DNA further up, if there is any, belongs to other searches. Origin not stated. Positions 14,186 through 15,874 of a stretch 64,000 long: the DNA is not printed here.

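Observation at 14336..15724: [FeFe]-hydrogenase with Cys-to-Ser substitution in the L1 proton-transfer motif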

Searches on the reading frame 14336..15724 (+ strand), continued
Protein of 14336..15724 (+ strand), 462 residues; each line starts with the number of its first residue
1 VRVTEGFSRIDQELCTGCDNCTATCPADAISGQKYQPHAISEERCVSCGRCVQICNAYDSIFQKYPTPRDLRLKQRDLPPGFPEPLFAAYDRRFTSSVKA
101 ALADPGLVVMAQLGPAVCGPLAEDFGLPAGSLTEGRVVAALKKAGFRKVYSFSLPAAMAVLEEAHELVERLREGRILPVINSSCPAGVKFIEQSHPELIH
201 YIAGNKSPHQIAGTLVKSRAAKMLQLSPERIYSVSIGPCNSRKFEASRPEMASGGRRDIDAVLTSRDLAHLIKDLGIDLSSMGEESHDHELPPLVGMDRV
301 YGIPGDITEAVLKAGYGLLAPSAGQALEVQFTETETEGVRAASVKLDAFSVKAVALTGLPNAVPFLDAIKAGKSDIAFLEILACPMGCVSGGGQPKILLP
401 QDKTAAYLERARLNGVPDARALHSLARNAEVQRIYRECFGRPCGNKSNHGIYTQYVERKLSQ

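Call 8: find_homologous_proteins(query=window:14336-15721:+)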
Query window:14336-15721:+ (462 aa): 1487 proteins with E <= 0.001 among 8000 candidates; the best 120 are listed.
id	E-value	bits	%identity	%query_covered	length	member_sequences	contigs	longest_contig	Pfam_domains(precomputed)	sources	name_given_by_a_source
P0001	0.0e+0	1039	100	100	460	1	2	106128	PF14697.12,PF02906.20,PF12797.13,PF12837.13,PF00037.33,PF12838.13,PF25160.2,PF13237.12,PF13183.12,PF13187.12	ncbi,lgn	-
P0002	6.4e-205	699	68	100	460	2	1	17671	PF14697.12,PF02256.23,PF12837.13,PF13484.12,PF12838.13,PF13459.12,PF02906.20,PF12797.13,PF00037.33,PF25160.2,PF13237.12,PF13183.12,PF13187.12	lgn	-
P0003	2.0e-204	698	68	100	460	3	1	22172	PF14697.12,PF17179.10,PF02256.23,PF12837.13,PF12838.13,PF02906.20,PF12797.13,PF00037.33,PF25160.2,PF13237.12,PF13183.12,PF13187.12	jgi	jgi:NADP-reducing hydrogenase subunit HndD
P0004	8.9e-203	692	67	100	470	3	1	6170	PF14697.12,PF17179.10,PF02256.23,PF12837.13,PF12838.13,PF13459.12,PF02906.20,PF12797.13,PF00037.33,PF25160.2,PF13237.12,PF13183.12,PF13187.12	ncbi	-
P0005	3.2e-202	691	67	100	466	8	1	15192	PF14697.12,PF02256.23,PF12837.13,PF13484.12,PF12838.13,PF12800.13,PF02906.20,PF12797.13,PF00037.33,PF25160.2,PF13237.12,PF13183.12,PF13187.12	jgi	jgi:NADP-reducing hydrogenase subunit HndD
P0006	4.1e-201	687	66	100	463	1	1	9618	PF14697.12,PF17179.10,PF02256.23,PF12837.13,PF12838.13,PF12800.13,PF02906.20,PF12797.13,PF00037.33,PF25160.2,PF13237.12,PF13183.12,PF13187.12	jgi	jgi:NADP-reducing hydrogenase subunit HndD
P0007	1.8e-200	685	67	100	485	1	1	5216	PF14697.12,PF17179.10,PF02256.23,PF12837.13,PF12838.13,PF13534.12,PF13459.12,PF12800.13,PF02906.20,PF12797.13,PF00037.33,PF25160.2,PF13237.12,PF13183.12,PF13187.12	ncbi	-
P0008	9.1e-200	682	67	99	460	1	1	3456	PF14697.12,PF02906.20,PF12797.13,PF02256.23,PF12837.13,PF00037.33,PF12838.13,PF25160.2,PF13237.12,PF13183.12,PF13187.12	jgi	jgi:NADP-reducing hydrogenase subunit HndD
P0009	2.4e-199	681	65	100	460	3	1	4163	PF14697.12,PF17179.10,PF02256.23,PF12837.13,PF12838.13,PF13459.12,PF12800.13,PF02906.20,PF12797.13,PF00037.33,PF25160.2,PF13237.12,PF13183.12,PF13187.12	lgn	-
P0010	3.0e-199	681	66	100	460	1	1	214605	PF14697.12,PF02256.23,PF12837.13,PF12838.13,PF13534.12,PF02906.20,PF12797.13,PF00037.33,PF25160.2,PF13237.12,PF13183.12,PF13187.12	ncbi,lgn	-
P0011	2.3e-197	675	64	100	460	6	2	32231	PF14697.12,PF02256.23,PF12837.13,PF13484.12,PF12838.13,PF02906.20,PF12797.13,PF00037.33,PF25160.2,PF13237.12,PF13183.12,PF13187.12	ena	-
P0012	3.3e-197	674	65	100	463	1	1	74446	PF14697.12,PF02906.20,PF12797.13,PF12837.13,PF00037.33,PF12838.13,PF13459.12,PF25160.2,PF13237.12,PF13187.12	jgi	jgi:NADP-reducing hydrogenase subunit HndD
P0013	1.1e-195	669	65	100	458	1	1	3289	PF14697.12,PF17179.10,PF02256.23,PF12837.13,PF12838.13,PF13459.12,PF02906.20,PF12797.13,PF00037.33,PF25160.2,PF13237.12,PF13183.12,PF13187.12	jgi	jgi:iron only hydrogenase large subunit-like protein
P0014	1.3e-195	669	64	99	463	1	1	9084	PF14697.12,PF02906.20,PF12797.13,PF12837.13,PF00037.33,PF12838.13,PF13459.12,PF25160.2,PF13237.12,PF13187.12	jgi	jgi:NADP-reducing hydrogenase subunit HndD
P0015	2.4e-195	668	63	100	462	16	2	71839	PF14697.12,PF02256.23,PF12837.13,PF12838.13,PF12800.13,PF02906.20,PF12797.13,PF00037.33,PF25160.2,PF13237.12,PF13183.12,PF13187.12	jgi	jgi:iron only hydrogenase large subunit-like protein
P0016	3.7e-195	667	64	100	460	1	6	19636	PF14697.12,PF17179.10,PF02256.23,PF12837.13,PF12838.13,PF12800.13,PF02906.20,PF12797.13,PF00037.33,PF25160.2,PF13237.12,PF13183.12,PF13187.12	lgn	-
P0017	3.2e-194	664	65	99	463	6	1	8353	PF14697.12,PF02906.20,PF12797.13,PF12837.13,PF00037.33,PF12838.13,PF25160.2,PF13237.12,PF13183.12,PF13187.12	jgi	jgi:NADP-reducing hydrogenase subunit HndD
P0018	2.0e-193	662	63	100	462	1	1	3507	PF14697.12,PF02906.20,PF12797.13,PF02256.23,PF12837.13,PF00037.33,PF12838.13,PF13237.12,PF13187.12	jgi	jgi:NADP-reducing hydrogenase subunit HndD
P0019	5.0e-193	660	63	100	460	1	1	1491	PF14697.12,PF02906.20,PF12797.13,PF12837.13,PF00037.33,PF12838.13,PF25160.2,PF13237.12,PF13183.12,PF13187.12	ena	-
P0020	6.1e-193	660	64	99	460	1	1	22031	PF14697.12,PF17179.10,PF02906.20,PF12797.13,PF12837.13,PF00037.33,PF12838.13,PF25160.2,PF13237.12,PF13183.12,PF13187.12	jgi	-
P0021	9.7e-193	659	64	100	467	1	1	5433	PF14697.12,PF02256.23,PF12837.13,PF13484.12,PF12838.13,PF02906.20,PF12797.13,PF00037.33,PF25160.2,PF13237.12,PF13183.12,PF13187.12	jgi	jgi:NADP-reducing hydrogenase subunit HndD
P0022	5.4e-192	657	63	99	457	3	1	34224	PF14697.12,PF02906.20,PF12797.13,PF02256.23,PF12837.13,PF00037.33,PF12838.13,PF25160.2,PF13237.12,PF13187.12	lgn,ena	-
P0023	1.1e-190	653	63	99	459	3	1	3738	PF14697.12,PF02906.20,PF12797.13,PF02256.23,PF12837.13,PF00037.33,PF13484.12,PF12838.13,PF25160.2,PF13237.12,PF13187.12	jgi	-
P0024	4.9e-190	650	63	100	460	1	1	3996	PF14697.12,PF02906.20,PF12797.13,PF02256.23,PF12837.13,PF00037.33,PF12838.13,PF25160.2,PF13237.12,PF13183.12,PF13187.12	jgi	jgi:NADP-reducing hydrogenase subunit HndD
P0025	9.1e-190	649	63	99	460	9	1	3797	PF14697.12,PF02906.20,PF12797.13,PF12837.13,PF00037.33,PF12838.13,PF25160.2,PF13237.12,PF13183.12,PF13187.12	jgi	-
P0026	2.0e-189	648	62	100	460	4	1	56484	PF14697.12,PF02256.23,PF12837.13,PF13484.12,PF12838.13,PF02906.20,PF12797.13,PF00037.33,PF25160.2,PF13237.12,PF13183.12,PF13187.12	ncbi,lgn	-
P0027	2.5e-189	648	64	99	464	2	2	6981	PF14697.12,PF02256.23,PF12837.13,PF12838.13,PF13534.12,PF13459.12,PF02906.20,PF12797.13,PF00037.33,PF25160.2,PF13237.12,PF13183.12,PF13187.12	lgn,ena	-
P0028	3.4e-189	648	62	100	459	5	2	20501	PF14697.12,PF17179.10,PF02256.23,PF12837.13,PF13484.12,PF12838.13,PF13459.12,PF02906.20,PF12797.13,PF00037.33,PF25160.2,PF13237.12,PF13183.12,PF13187.12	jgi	-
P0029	3.3e-187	641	62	100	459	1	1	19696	PF14697.12,PF17179.10,PF12837.13,PF12838.13,PF12800.13,PF02906.20,PF12797.13,PF00037.33,PF25160.2,PF13237.12,PF13183.12,PF13187.12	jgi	jgi:NADP-reducing hydrogenase subunit HndD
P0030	4.4e-187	641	64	100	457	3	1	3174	PF14697.12,PF17179.10,PF12837.13,PF12838.13,PF12800.13,PF02906.20,PF12797.13,PF00037.33,PF25160.2,PF13237.12,PF13183.12,PF13187.12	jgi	-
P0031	6.8e-187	640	63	100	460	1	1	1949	PF14697.12,PF02906.20,PF12797.13,PF12837.13,PF00037.33,PF12838.13,PF13237.12,PF13183.12,PF13187.12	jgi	jgi:NADP-reducing hydrogenase subunit HndD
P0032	7.1e-187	640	63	99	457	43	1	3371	PF14697.12,PF17179.10,PF02906.20,PF12797.13,PF12837.13,PF00037.33,PF12838.13,PF25160.2,PF13237.12,PF13187.12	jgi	-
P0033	1.3e-185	636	62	100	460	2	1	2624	PF14697.12,PF17179.10,PF02256.23,PF12837.13,PF12838.13,PF12800.13,PF02906.20,PF12797.13,PF00037.33,PF25160.2,PF13237.12,PF13187.12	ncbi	-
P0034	2.6e-185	635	61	99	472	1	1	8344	PF14697.12,PF02256.23,PF12837.13,PF12838.13,PF13459.12,PF12800.13,PF02906.20,PF12797.13,PF00037.33,PF25160.2,PF13237.12,PF13183.12,PF13187.12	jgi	jgi:NADP-reducing hydrogenase subunit HndD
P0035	3.9e-185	634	63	100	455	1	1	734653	PF14697.12,PF12837.13,PF13484.12,PF12838.13,PF12800.13,PF02906.20,PF12797.13,PF00037.33,PF25160.2,PF13237.12,PF13183.12,PF13187.12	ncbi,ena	-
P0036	1.2e-184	633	62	100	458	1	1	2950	PF14697.12,PF02906.20,PF12797.13,PF12837.13,PF00037.33,PF12838.13,PF25160.2,PF13237.12,PF13183.12,PF12800.13,PF13187.12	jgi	jgi:NADP-reducing hydrogenase subunit HndD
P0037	8.1e-184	630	60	100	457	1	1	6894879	PF14697.12,PF02906.20,PF12797.13,PF12837.13,PF00037.33,PF13484.12,PF12838.13,PF25160.2,PF13237.12,PF13187.12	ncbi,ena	-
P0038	1.9e-183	629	61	100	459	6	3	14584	PF14697.12,PF12837.13,PF12838.13,PF13459.12,PF12800.13,PF02906.20,PF12797.13,PF00037.33,PF25160.2,PF13237.12,PF13183.12,PF13187.12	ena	-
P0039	8.1e-181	620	59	99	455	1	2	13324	PF14697.12,PF02906.20,PF12797.13,PF12837.13,PF00037.33,PF13484.12,PF12838.13,PF25160.2,PF13237.12,PF13183.12,PF13187.12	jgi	jgi:iron only hydrogenase large subunit-like protein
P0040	8.7e-181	620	60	100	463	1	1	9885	PF14697.12,PF02906.20,PF12797.13,PF12837.13,PF00037.33,PF12838.13,PF13459.12,PF25160.2,PF13237.12,PF13183.12,PF13187.12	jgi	jgi:NADP-reducing hydrogenase subunit HndD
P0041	2.8e-179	615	60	100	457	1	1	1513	PF14697.12,PF02906.20,PF12797.13,PF02256.23,PF12837.13,PF00037.33,PF12838.13,PF25160.2,PF13237.12,PF13183.12,PF13187.12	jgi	jgi:NADP-reducing hydrogenase subunit HndD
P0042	4.7e-176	604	60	100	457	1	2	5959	PF14697.12,PF02906.20,PF12797.13,PF12837.13,PF00037.33,PF12838.13,PF25160.2,PF13237.12,PF13187.12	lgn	-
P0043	9.4e-176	603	60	99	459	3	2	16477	PF14697.12,PF02906.20,PF12797.13,PF02256.23,PF12837.13,PF00037.33,PF12838.13,PF13237.12,PF13183.12,PF13187.12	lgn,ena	-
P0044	9.2e-175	600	58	100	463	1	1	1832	PF14697.12,PF12837.13,PF12838.13,PF13459.12,PF12800.13,PF02906.20,PF12797.13,PF00037.33,PF25160.2,PF13237.12,PF13183.12,PF13187.12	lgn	-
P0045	2.0e-171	589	57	100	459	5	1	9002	PF14697.12,PF17179.10,PF02906.20,PF12797.13,PF12837.13,PF00037.33,PF12838.13,PF25160.2,PF13237.12,PF13187.12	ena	-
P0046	2.4e-160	553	55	99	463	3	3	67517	PF02906.20,PF02256.23,PF00037.33,PF13237.12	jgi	jgi:iron only hydrogenase large subunit-like protein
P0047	1.5e-152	527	54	98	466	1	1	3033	PF14697.12,PF02906.20,PF12797.13,PF02256.23,PF12837.13,PF00037.33,PF13484.12,PF13237.12,PF13183.12,PF13187.12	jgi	jgi:iron only hydrogenase large subunit-like protein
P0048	6.0e-152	525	53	100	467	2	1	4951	PF14697.12,PF02906.20,PF02256.23,PF12837.13,PF00037.33,PF13237.12,PF13187.12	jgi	jgi:iron only hydrogenase large subunit-like protein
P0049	3.1e-151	522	53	100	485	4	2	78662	PF02906.20,PF12837.13,PF13237.12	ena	-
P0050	5.2e-148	512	53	98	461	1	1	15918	PF02906.20,PF02256.23,PF12837.13,PF00037.33,PF12838.13,PF13237.12,PF13183.12,PF13187.12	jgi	jgi:iron only hydrogenase large subunit-like protein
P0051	5.8e-148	512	53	100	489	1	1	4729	PF14697.12,PF02906.20,PF12797.13,PF00037.33,PF12838.13,PF13237.12,PF13183.12,PF13187.12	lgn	-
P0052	2.7e-146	506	52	99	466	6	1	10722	PF14697.12,PF02906.20,PF12797.13,PF02256.23,PF12837.13,PF00037.33,PF12838.13,PF13237.12,PF13183.12,PF13187.12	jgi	jgi:iron only hydrogenase large subunit-like protein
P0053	1.0e-144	501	59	87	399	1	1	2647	PF02906.20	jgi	jgi:iron only hydrogenase large subunit-like protein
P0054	8.7e-143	495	54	94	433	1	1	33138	PF02906.20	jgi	jgi:iron only hydrogenase large subunit-like protein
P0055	4.1e-141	489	59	84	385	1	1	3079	PF02906.20,PF02256.23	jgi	jgi:iron only hydrogenase large subunit-like protein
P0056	1.0e-139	485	63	79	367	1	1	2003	PF02906.20,PF02256.23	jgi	jgi:iron only hydrogenase large subunit-like protein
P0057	3.7e-139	483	50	99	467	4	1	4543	PF02906.20,PF12837.13,PF00037.33,PF13237.12,PF13183.12,PF13187.12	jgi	-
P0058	4.2e-139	482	49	99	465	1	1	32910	PF14697.12,PF02906.20,PF12797.13,PF02256.23,PF12837.13,PF00037.33,PF12838.13,PF13459.12,PF13237.12,PF13183.12,PF13187.12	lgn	-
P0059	6.6e-138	479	50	99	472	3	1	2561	PF14697.12,PF02906.20,PF12797.13,PF12837.13,PF00037.33,PF12838.13,PF13237.12,PF13183.12,PF13187.12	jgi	jgi:iron only hydrogenase large subunit-like protein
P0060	4.0e-137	476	49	99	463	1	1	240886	PF02906.20,PF02256.23,PF12837.13,PF00037.33,PF13237.12,PF13187.12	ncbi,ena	-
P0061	1.8e-133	464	47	98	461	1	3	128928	PF14697.12,PF02256.23,PF12837.13,PF13484.12,PF12838.13,PF13459.12,PF02906.20,PF12797.13,PF00037.33,PF13237.12,PF13183.12,PF13187.12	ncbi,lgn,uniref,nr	ncbi:[FeFe] hydrogenase, group A [Acetonema longum]|uniref:Fe-Fe hydrogenase 2 n=1 Tax=Acetonema lon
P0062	4.7e-133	463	47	98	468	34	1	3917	PF14697.12,PF17179.10,PF02256.23,PF12837.13,PF13484.12,PF12838.13,PF02906.20,PF12797.13,PF00037.33,PF25160.2,PF13237.12,PF13183.12,PF13187.12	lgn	-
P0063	1.6e-132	461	47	98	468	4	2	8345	PF14697.12,PF02256.23,PF12837.13,PF13484.12,PF12838.13,PF02906.20,PF12797.13,PF00037.33,PF25160.2,PF13237.12,PF13183.12,PF13187.12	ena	-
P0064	1.6e-131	457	46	99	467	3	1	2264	PF14697.12,PF02906.20,PF12797.13,PF12837.13,PF00037.33,PF13237.12,PF13183.12,PF13187.12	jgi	jgi:iron only hydrogenase large subunit-like protein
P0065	2.8e-131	457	46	98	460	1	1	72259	PF14697.12,PF02256.23,PF12837.13,PF13484.12,PF12838.13,PF13459.12,PF02906.20,PF12797.13,PF00037.33,PF13237.12,PF13183.12,PF13187.12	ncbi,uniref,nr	ncbi:[FeFe] hydrogenase, group A [Sporomusa sp.]|uniref:[FeFe] hydrogenase, group A n=1 Tax=Sporomus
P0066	3.7e-131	456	46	98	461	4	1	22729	PF14697.12,PF17179.10,PF02256.23,PF12837.13,PF12838.13,PF13459.12,PF02906.20,PF12797.13,PF00037.33,PF25160.2,PF13237.12,PF13183.12,PF13187.12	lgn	-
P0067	7.2e-130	452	46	99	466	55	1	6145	PF14697.12,PF02906.20,PF12797.13,PF02256.23,PF12837.13,PF00037.33,PF12838.13,PF13237.12,PF13187.12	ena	-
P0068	2.0e-129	451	46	98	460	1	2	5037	PF14697.12,PF02256.23,PF12837.13,PF12838.13,PF13459.12,PF02906.20,PF12797.13,PF00037.33,PF25160.2,PF13237.12,PF13183.12,PF13187.12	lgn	-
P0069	3.9e-129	450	45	97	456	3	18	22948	PF14697.12,PF02906.20,PF12797.13,PF02256.23,PF12837.13,PF00037.33,PF12838.13,PF13459.12,PF13237.12,PF13183.12,PF13187.12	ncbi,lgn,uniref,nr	ncbi:[FeFe] hydrogenase, group A [Symbiobacterium thermophilum]|uniref:Iron hydrogenase n=1 Tax=Symb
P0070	4.9e-129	449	45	98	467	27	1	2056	PF14697.12,PF02906.20,PF12797.13,PF02256.23,PF12837.13,PF00037.33,PF13237.12,PF13183.12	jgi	jgi:iron only hydrogenase large subunit-like protein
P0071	2.9e-128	447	46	98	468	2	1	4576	PF14697.12,PF02906.20,PF12797.13,PF02256.23,PF00037.33,PF12838.13,PF25160.2,PF13237.12,PF13183.12,PF13187.12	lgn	-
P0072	3.0e-128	447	46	98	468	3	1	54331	PF14697.12,PF02256.23,PF12837.13,PF12838.13,PF13459.12,PF02906.20,PF12797.13,PF00037.33,PF25160.2,PF13237.12,PF13183.12,PF13187.12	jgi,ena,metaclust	metaclust:\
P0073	3.8e-128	446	46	99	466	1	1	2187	PF14697.12,PF02906.20,PF12797.13,PF12837.13,PF00037.33,PF12838.13,PF13237.12,PF13187.12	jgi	jgi:iron only hydrogenase large subunit-like protein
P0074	1.0e-127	445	46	99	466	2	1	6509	PF14697.12,PF02906.20,PF12797.13,PF12837.13,PF00037.33,PF12838.13,PF13237.12,PF13187.12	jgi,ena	-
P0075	1.9e-127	444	45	97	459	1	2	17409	PF14697.12,PF02906.20,PF12797.13,PF02256.23,PF12837.13,PF00037.33,PF13484.12,PF12838.13,PF13237.12,PF13183.12,PF13187.12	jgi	jgi:iron-only hydrogenase group A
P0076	2.8e-127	444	46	99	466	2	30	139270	PF14697.12,PF02906.20,PF12797.13,PF12837.13,PF00037.33,PF12838.13,PF13237.12,PF13187.12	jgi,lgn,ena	jgi:iron only hydrogenase large subunit-like protein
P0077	3.5e-127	443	46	99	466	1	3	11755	PF14697.12,PF02906.20,PF12797.13,PF12837.13,PF00037.33,PF12838.13,PF13237.12,PF13187.12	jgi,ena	jgi:iron only hydrogenase large subunit-like protein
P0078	7.3e-127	442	46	99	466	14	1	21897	PF14697.12,PF02906.20,PF12797.13,PF12837.13,PF00037.33,PF12838.13,PF13237.12,PF13187.12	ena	-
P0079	2.4e-126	440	46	99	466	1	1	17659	PF14697.12,PF02906.20,PF12797.13,PF12837.13,PF00037.33,PF12838.13,PF13237.12,PF13187.12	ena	-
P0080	2.4e-126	440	45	98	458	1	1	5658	PF14697.12,PF02256.23,PF12837.13,PF12838.13,PF13459.12,PF02906.20,PF12797.13,PF00037.33,PF25160.2,PF13237.12,PF13183.12,PF13187.12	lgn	-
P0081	9.2e-126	439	43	97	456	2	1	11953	PF02906.20,PF12797.13,PF02256.23,PF12837.13,PF00037.33,PF13484.12,PF12838.13,PF13459.12,PF13237.12,PF13183.12,PF13187.12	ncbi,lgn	-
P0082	9.5e-126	438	46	98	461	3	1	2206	PF02906.20,PF12797.13,PF02256.23,PF12837.13,PF00037.33,PF13484.12,PF12838.13,PF13459.12,PF13237.12,PF13183.12,PF13187.12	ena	-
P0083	6.6e-125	436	44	98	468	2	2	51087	PF14697.12,PF02256.23,PF12837.13,PF13484.12,PF12838.13,PF02906.20,PF12797.13,PF00037.33,PF25160.2,PF13237.12,PF13183.12,PF13187.12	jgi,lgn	-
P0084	1.5e-124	435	45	98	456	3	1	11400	PF02906.20,PF12797.13,PF02256.23,PF12837.13,PF00037.33,PF13484.12,PF12838.13,PF13237.12,PF13183.12,PF13187.12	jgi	jgi:iron-only hydrogenase group A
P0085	2.5e-123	430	43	99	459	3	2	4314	PF14697.12,PF02256.23,PF12837.13,PF13484.12,PF12838.13,PF02906.20,PF12797.13,PF00037.33,PF25160.2,PF13237.12,PF13183.12,PF13187.12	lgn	-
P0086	4.2e-123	430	44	97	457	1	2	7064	PF14697.12,PF02906.20,PF12797.13,PF02256.23,PF12837.13,PF00037.33,PF12838.13,PF13237.12,PF13187.12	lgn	-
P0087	8.2e-123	429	44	98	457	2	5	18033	PF14697.12,PF02906.20,PF12797.13,PF02256.23,PF12837.13,PF00037.33,PF13484.12,PF12838.13,PF13237.12,PF13183.12,PF13187.12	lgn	-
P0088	1.9e-122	428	43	98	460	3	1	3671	PF14697.12,PF02256.23,PF12837.13,PF13484.12,PF12838.13,PF02906.20,PF12797.13,PF00037.33,PF25160.2,PF13237.12,PF13183.12,PF13187.12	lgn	-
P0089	2.9e-122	427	44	99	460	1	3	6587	PF02906.20,PF12797.13,PF02256.23,PF12837.13,PF00037.33,PF13484.12,PF12838.13,PF13237.12,PF13183.12,PF13187.12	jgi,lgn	-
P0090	1.6e-121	425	43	98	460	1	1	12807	PF14697.12,PF02256.23,PF12837.13,PF13484.12,PF12838.13,PF02906.20,PF12797.13,PF00037.33,PF25160.2,PF13237.12,PF13183.12,PF13187.12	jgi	jgi:iron-only hydrogenase group A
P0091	2.6e-121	424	42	99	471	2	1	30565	PF14697.12,PF02906.20,PF12797.13,PF02256.23,PF12837.13,PF00037.33,PF12838.13,PF13459.12,PF13237.12,PF13183.12,PF13187.12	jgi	jgi:NADP-reducing hydrogenase subunit HndD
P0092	3.5e-121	423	63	67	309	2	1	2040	PF02906.20,PF02256.23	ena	-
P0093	5.2e-121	423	46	97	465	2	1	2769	PF14697.12,PF02906.20,PF12797.13,PF12837.13,PF00037.33,PF12838.13,PF13237.12,PF13183.12,PF13187.12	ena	-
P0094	7.6e-121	422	43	98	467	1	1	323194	PF14697.12,PF02906.20,PF12797.13,PF02256.23,PF12837.13,PF00037.33,PF12838.13,PF25160.2,PF13237.12,PF13183.12,PF13187.12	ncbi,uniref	ncbi:[FeFe] hydrogenase, group A [Pelosinus sp. sgz500959]|uniref:[FeFe] hydrogenase, group A n=1 Ta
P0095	9.7e-121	422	47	97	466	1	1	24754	PF02906.20,PF12797.13,PF12837.13,PF00037.33,PF13484.12,PF12838.13,PF13237.12,PF13183.12,PF13187.12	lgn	-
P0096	1.0e-120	422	43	99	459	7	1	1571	PF14697.12,PF02256.23,PF12837.13,PF13484.12,PF12838.13,PF13459.12,PF02906.20,PF12797.13,PF00037.33,PF13237.12,PF13183.12,PF13187.12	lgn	-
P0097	2.1e-120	421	44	98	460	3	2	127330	PF02906.20,PF12797.13,PF02256.23,PF12837.13,PF00037.33,PF13484.12,PF12838.13,PF25160.2,PF13237.12,PF13183.12,PF13187.12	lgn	-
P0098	3.8e-120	420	43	98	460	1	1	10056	PF14697.12,PF02906.20,PF02256.23,PF12837.13,PF00037.33,PF13484.12,PF12838.13,PF13237.12,PF13187.12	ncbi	ncbi:MAG TPA: [FeFe] hydrogenase, group A [Negativicutes bacterium]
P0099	8.8e-120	419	43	98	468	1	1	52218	PF14697.12,PF02906.20,PF12797.13,PF02256.23,PF12837.13,PF00037.33,PF12838.13,PF25160.2,PF13237.12,PF13183.12,PF13187.12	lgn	-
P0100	1.3e-119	418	44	97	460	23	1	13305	PF14697.12,PF17179.10,PF02256.23,PF12837.13,PF13484.12,PF12838.13,PF02906.20,PF12797.13,PF00037.33,PF25160.2,PF13237.12,PF13183.12,PF13187.12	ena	-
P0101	1.6e-119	418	43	97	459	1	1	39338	PF14697.12,PF02906.20,PF12797.13,PF02256.23,PF12837.13,PF00037.33,PF13484.12,PF12838.13,PF13237.12,PF13183.12,PF13187.12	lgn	-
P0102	2.4e-119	417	46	97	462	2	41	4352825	PF14697.12,PF02906.20,PF12797.13,PF12837.13,PF00037.33,PF12838.13,PF25160.2,PF13237.12,PF13183.12,PF13187.12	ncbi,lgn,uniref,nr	ncbi:[Fe-Fe] hydrogenase large subunit C-terminal domain-containing protein [Rhodospirillum rubrum]|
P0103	4.6e-119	416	43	98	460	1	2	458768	PF14697.12,PF02256.23,PF12837.13,PF13484.12,PF12838.13,PF02906.20,PF12797.13,PF00037.33,PF25160.2,PF13237.12,PF13183.12,PF13187.12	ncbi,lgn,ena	-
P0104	1.5e-118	415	51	83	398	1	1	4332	PF02906.20,PF02256.23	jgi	jgi:iron only hydrogenase large subunit-like protein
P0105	1.6e-118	415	42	99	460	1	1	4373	PF14697.12,PF02906.20,PF12797.13,PF02256.23,PF12837.13,PF00037.33,PF13484.12,PF12838.13,PF13237.12,PF13183.12,PF13187.12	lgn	-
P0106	2.6e-118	414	43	99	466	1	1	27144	PF14697.12,PF02906.20,PF12797.13,PF02256.23,PF12837.13,PF00037.33,PF12838.13,PF13237.12,PF13183.12,PF13187.12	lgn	-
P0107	3.3e-118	414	44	97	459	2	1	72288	PF14697.12,PF02906.20,PF12797.13,PF02256.23,PF12837.13,PF00037.33,PF12838.13,PF13237.12,PF13183.12,PF13187.12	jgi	-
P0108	4.0e-118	413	43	98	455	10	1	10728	PF14697.12,PF02906.20,PF12797.13,PF02256.23,PF12837.13,PF00037.33,PF13484.12,PF12838.13,PF13237.12,PF13183.12,PF13187.12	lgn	-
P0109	1.8e-117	411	43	97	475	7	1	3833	PF02906.20,PF12797.13,PF02256.23,PF12837.13,PF00037.33,PF12838.13,PF13459.12,PF13237.12,PF13187.12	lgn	-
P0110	2.1e-117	411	42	98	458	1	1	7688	PF17179.10,PF02906.20,PF12797.13,PF02256.23,PF12837.13,PF00037.33,PF13484.12,PF12838.13,PF13237.12,PF13183.12,PF13187.12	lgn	-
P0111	7.9e-116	406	43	98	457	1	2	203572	PF14697.12,PF02256.23,PF12837.13,PF13484.12,PF12838.13,PF13459.12,PF02906.20,PF12797.13,PF00037.33,PF13237.12,PF13183.12,PF13187.12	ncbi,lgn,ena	-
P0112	2.1e-115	404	42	97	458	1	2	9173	PF02906.20,PF12797.13,PF02256.23,PF12837.13,PF00037.33,PF13484.12,PF12838.13,PF13237.12,PF13183.12,PF13187.12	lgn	-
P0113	5.8e-115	403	40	99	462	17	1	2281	PF14697.12,PF02906.20,PF12797.13,PF02256.23,PF12837.13,PF00037.33,PF13484.12,PF12838.13,PF13237.12,PF13183.12,PF13187.12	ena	-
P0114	9.5e-115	402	42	97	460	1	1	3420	PF02906.20,PF12797.13,PF02256.23,PF12837.13,PF00037.33,PF12838.13,PF13237.12,PF13187.12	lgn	-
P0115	2.6e-114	401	41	98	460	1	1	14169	PF14697.12,PF02906.20,PF12797.13,PF02256.23,PF12837.13,PF00037.33,PF12838.13,PF13237.12,PF13183.12,PF13187.12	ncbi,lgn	-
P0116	1.3e-113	399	40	99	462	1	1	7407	PF14697.12,PF02906.20,PF12797.13,PF02256.23,PF12837.13,PF00037.33,PF13484.12,PF12838.13,PF13237.12,PF13183.12,PF13187.12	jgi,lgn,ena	-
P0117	5.9e-113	396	43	97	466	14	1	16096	PF14697.12,PF02906.20,PF12797.13,PF02256.23,PF12837.13,PF00037.33,PF13484.12,PF12838.13,PF13237.12,PF13183.12,PF13187.12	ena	-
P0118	9.5e-113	396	41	97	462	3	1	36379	PF14697.12,PF02256.23,PF12837.13,PF13484.12,PF12838.13,PF13459.12,PF02906.20,PF12797.13,PF00037.33,PF13237.12,PF13183.12,PF13187.12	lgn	-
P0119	1.3e-112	395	41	97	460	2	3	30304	PF14697.12,PF02256.23,PF12837.13,PF13484.12,PF12838.13,PF13459.12,PF02906.20,PF12797.13,PF00037.33,PF13237.12,PF13183.12,PF13187.12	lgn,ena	-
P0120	1.5e-112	395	62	63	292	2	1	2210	PF02906.20,PF02256.23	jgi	-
